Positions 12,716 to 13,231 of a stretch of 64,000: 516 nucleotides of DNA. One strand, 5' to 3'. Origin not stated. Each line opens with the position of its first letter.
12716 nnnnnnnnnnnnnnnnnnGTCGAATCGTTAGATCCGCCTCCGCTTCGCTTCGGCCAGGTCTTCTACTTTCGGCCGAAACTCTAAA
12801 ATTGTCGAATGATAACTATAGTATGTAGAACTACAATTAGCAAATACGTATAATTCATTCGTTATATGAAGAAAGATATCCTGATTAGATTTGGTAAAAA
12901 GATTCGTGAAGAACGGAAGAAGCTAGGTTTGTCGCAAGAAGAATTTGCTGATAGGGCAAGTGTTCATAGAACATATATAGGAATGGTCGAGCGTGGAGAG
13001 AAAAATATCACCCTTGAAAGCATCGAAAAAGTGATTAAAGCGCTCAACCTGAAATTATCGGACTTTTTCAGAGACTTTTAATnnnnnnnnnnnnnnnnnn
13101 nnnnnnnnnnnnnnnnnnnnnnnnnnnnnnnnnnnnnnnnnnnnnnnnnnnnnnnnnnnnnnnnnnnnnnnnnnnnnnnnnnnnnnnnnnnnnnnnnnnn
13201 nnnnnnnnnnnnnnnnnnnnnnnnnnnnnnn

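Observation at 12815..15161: C-R-M Type II restriction-modification operon with a C-box-like operator, adjacent to tRNA-Pro/tRNA-Leu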

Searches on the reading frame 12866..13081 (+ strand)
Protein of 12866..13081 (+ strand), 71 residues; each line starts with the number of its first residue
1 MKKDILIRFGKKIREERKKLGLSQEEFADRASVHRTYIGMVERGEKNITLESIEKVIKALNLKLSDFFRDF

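Call 4: search_protein_families(library=pfam, proteins=[window:12866-13081:+], max_evalue=1)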
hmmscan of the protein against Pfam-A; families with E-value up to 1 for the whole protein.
window:12866-13081:+ (71 aa): 9 families
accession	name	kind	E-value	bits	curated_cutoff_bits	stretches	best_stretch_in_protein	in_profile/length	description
PF01381.28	HTH_3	-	8e-17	61.5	23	1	13-67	1-55/55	Helix-turn-helix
PF13560.12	HTH_31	-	2.5e-08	34.5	27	1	8-62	1-56/64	Helix-turn-helix domain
PF12844.13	HTH_19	-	1.6e-06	28.3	30.2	1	10-62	1-53/64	Helix-turn-helix domain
PF13443.12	HTH_26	-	0.0011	19.7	22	1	12-68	1-58/63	Cro/C1-type HTH DNA-binding domain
PF13413.12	HTH_25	-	0.0069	16.6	24.6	1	14-44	3-33/62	Helix-turn-helix domain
PF13133.11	DUF3949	-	0.0084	17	25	1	11-33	10-32/61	Protein of unknown function (DUF3949)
PF13744.12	HTH_37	-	0.034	14.4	27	1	8-60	18-68/80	Helix-turn-helix domain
PF00157.23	Pou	-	0.07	13.5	27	1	7-29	7-29/72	Pou domain - N-terminal to homeobox domain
PF22495.2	HTH_92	-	0.15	11.9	27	1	14-30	1-17/45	RsaL-like HTH domain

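Call 5: search_protein_families(library=ncbifam, proteins=[window:12866-13081:+], max_evalue=1)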
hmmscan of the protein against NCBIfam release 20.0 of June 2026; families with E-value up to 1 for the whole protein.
window:12866-13081:+ (71 aa): 28 families (the best 25 are shown)
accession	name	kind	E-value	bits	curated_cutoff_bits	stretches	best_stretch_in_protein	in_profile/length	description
TIGR03070.1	couple_hipB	subfamily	2.4e-14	53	71.65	1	9-64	3-58/58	type II toxin-antitoxin system Y4mF family antitoxin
NF006015.0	PRK08154.1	subfamily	3.3e-09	36.3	204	1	2-68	24-90/314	anaerobic benzoate catabolism transcriptional regulator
NF007408.0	PRK09943.1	equivalog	3.9e-09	36.3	211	1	7-69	6-68/185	HTH-type transcriptional regulator PuuR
NF041951.1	phage_RstR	subfamily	1.6e-08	34.7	80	1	8-62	2-56/108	RstR family transcriptional repressor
TIGR00270.2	TIGR00270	equivalog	1.2e-07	31.6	110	1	3-66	70-133/159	multiprotein bridging factor aMBF1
NF046032.1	TransRegSlrRBacil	equivalog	1.4e-06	28.5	250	1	10-68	3-62/149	HTH-type transcriptional regulator SlrR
TIGR02612.1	mob_myst_A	hypoth_equivalog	1.5e-06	28.2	122.6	1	13-64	30-83/150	mobile mystery protein A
NF041677.1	trans_regClgR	equivalog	3.6e-06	27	170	1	9-69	9-69/113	transcriptional regulator ClgR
NF047948.1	male_kill_WMK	equivalog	7.5e-06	25.6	300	1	4-67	158-221/300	WO male-killing family protein Wmk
TIGR03830.1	CxxCG_CxxCG_HTH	subfamily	0.00011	21.9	61.8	1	10-61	67-117/127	type II TA system antitoxin MqsA family protein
TIGR00673.1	cynS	equivalog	0.00045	20.2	113.3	1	7-63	7-63/150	cyanase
NF007257.0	PRK09706.1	subfamily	0.00051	19.9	101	1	9-55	6-52/135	transcriptional repressor DicA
TIGR02147.1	Fsuc_second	paralog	0.00063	19.3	50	1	15-63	19-70/272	TIGR02147 family protein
NF041493.1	MobT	equivalog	0.00091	18.1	600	1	13-61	1-49/383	MobT family relaxase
TIGR02607.1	antidote_HigA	equivalog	0.0012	18.6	47.7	1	13-60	11-59/81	HigA family addiction module antitoxin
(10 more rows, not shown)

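Call 6: search_protein_families(library=padloc, proteins=[window:12866-13081:+], max_evalue=1)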
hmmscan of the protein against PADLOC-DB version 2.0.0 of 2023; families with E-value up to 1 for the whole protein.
window:12866-13081:+ (71 aa): 22 families
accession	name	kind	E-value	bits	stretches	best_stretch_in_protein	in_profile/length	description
PDLC03665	Control_protein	-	1.1e-21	74.9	1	2-67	2-68/77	control protein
PDLC03666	Control_protein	-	1.6e-17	61.7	1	4-69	2-67/77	control protein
PDLC03664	Control_protein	-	2.3e-13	48.4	1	6-68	11-73/74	control protein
PDLC02926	HTH_VI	-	1.8e-12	45.3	1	9-67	2-60/92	-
PDLC03671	Control_protein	-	5.3e-12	43.8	1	10-63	16-69/84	control protein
PDLC03536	REase_II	-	5.9e-11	40.5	1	10-67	12-69/237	Type II restriction enzyme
PDLC03668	Control_protein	-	6.1e-10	37.5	1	11-67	14-67/79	control protein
PDLC04142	capH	-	6.1e-09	34.9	1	5-67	3-64/103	capH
PDLC03953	RmrA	-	2.5e-07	28.3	1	9-68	6-64/373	-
PDLC03952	RmrA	-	8.2e-07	26.2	1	11-68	25-82/395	-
PDLC04775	PDC-M69A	-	1.7e-06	26.5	1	5-65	4-64/113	-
PDLC03947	RmrA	-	6.8e-06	23.1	1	10-69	13-72/383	-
PDLC03948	RmrA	-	4.2e-05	20.6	1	10-70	10-70/397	-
PDLC03954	RmrA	-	8.8e-05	19.6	1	10-67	12-69/380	-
PDLC04760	PDC-M64C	-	9.7e-05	20.7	1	11-64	29-82/93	-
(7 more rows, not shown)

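Call 9: search_solved_structures(query=window:12866-13081:+, max_evalue=0.001)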
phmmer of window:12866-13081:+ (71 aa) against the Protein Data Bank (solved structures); distinct sequences matched with E-value up to 0.001: 24.
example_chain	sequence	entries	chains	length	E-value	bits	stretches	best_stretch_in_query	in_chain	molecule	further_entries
2b5a_A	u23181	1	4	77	1.6e-15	59.7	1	5-70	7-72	C.BclI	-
1y7y_A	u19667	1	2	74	4.9e-11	45.7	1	6-68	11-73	C.AhdI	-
3clc_A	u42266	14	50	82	4.9e-08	36.2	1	9-68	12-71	Regulatory protein | R-M CONTROLLER PROTEIN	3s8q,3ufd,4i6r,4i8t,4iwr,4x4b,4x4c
3g5g_A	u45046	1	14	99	6e-08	35.9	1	9-68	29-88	Regulatory protein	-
4f8d_A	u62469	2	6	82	1.3e-07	34.9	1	9-68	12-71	Regulatory protein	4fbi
4fn3_A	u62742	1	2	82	1.3e-07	34.9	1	9-68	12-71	Regulatory protein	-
4i6u_A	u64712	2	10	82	1.9e-07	34.4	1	9-68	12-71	Regulatory protein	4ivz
4i6t_A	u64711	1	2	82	2.6e-07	33.9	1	9-68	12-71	Regulatory protein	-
3fya_A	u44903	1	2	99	4.3e-07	33.3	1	9-68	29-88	Regulatory protein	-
4ia8_A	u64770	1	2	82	1e-06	32.1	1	9-68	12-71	Regulatory protein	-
8tac_A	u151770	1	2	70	1.4e-06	31.6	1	8-59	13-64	DBP48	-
8ezt_A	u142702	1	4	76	5.5e-06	29.8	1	13-64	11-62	HipB(Lp)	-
3vk0_A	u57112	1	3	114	1.2e-05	28.7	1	12-62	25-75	Transcriptional regulator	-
5tn0_A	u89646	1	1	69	3.3e-05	27.3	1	9-64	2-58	HTH-type transcriptional regulator SinR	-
3qq6_A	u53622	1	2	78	3.8e-05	27.1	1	9-64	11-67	HTH-type transcriptional regulator sinR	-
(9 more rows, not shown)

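Call 52: search_solved_structures(query=window:12866-13081:+, max_evalue=1e-7, show_alignments=3)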
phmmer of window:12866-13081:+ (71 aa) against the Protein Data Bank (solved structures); distinct sequences matched with E-value up to 1e-7: 4.
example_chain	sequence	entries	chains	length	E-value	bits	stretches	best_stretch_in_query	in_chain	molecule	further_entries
2b5a_A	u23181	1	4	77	1.6e-15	59.7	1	5-70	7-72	C.BclI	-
1y7y_A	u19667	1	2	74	4.9e-11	45.7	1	6-68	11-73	C.AhdI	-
3clc_A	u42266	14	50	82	4.9e-08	36.2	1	9-68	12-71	Regulatory protein | R-M CONTROLLER PROTEIN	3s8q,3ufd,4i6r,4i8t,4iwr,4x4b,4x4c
3g5g_A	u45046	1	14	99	6e-08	35.9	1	9-68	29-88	Regulatory protein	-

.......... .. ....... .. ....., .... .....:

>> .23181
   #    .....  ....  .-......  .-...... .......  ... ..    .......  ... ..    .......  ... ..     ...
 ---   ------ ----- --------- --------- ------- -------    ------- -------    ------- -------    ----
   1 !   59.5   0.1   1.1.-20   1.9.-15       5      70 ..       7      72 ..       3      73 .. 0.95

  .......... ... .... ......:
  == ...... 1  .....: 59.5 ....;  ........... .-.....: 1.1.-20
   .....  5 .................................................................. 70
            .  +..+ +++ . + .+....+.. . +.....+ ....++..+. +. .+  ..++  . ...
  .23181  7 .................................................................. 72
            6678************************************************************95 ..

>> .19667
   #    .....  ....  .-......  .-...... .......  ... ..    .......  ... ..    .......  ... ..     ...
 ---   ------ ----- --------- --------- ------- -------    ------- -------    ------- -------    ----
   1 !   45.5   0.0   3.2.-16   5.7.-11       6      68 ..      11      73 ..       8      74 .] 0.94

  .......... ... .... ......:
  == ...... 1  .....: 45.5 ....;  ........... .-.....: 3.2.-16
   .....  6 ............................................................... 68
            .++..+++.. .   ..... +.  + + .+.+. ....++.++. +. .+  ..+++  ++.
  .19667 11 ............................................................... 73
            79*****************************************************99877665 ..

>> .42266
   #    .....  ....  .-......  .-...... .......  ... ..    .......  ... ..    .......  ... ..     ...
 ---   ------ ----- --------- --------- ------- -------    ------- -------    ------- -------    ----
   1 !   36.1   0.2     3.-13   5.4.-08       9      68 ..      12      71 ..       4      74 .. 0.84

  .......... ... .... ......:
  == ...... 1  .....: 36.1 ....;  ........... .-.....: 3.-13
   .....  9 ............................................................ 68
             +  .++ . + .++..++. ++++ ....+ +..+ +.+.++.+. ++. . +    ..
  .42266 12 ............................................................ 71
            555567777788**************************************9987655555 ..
